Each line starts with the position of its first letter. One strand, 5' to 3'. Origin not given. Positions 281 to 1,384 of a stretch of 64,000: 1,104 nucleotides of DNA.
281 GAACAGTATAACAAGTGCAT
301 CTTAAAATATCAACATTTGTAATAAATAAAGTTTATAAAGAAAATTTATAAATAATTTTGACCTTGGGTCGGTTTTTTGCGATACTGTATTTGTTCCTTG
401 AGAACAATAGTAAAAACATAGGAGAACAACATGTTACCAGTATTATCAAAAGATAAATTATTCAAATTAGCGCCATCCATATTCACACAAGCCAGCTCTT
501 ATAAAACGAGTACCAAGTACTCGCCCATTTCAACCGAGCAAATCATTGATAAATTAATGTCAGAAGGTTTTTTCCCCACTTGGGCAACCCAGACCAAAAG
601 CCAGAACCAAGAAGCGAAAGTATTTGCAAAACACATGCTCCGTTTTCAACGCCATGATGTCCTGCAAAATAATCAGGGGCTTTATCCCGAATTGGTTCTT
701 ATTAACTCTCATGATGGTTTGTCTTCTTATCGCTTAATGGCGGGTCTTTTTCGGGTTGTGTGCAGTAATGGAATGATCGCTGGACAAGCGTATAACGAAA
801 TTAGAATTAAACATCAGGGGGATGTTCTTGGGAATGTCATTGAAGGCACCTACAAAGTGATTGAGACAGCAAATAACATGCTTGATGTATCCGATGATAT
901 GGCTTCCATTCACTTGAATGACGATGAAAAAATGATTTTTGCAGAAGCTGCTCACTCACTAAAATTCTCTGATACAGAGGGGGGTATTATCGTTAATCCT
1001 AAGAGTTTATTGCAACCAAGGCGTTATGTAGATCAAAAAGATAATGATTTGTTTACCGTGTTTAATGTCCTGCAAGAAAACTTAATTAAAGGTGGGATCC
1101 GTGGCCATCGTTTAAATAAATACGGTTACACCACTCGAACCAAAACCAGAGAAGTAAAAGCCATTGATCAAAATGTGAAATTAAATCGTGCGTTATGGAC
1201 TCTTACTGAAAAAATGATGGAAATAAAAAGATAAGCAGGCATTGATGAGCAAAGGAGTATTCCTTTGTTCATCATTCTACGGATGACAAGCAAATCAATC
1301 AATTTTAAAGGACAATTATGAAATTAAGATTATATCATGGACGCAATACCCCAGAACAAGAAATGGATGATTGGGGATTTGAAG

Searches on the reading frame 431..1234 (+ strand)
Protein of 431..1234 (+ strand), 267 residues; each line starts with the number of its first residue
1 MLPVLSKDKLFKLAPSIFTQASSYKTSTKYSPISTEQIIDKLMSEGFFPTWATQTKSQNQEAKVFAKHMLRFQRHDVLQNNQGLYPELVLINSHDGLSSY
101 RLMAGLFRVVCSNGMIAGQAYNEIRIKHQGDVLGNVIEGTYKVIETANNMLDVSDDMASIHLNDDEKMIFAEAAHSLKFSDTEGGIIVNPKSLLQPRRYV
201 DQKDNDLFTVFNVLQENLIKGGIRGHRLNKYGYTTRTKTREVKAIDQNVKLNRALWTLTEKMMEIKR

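Call 64: search_protein_families(library=pfam, proteins=[window:431-1234:+], max_evalue=0.01)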
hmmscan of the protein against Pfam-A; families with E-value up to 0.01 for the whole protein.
window:431-1234:+ (267 aa): 1 family
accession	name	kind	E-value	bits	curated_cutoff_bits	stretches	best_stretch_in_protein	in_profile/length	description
PF06067.16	DUF932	-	7e-39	134.4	23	1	27-256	6-227/227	Domain of unknown function (DUF932)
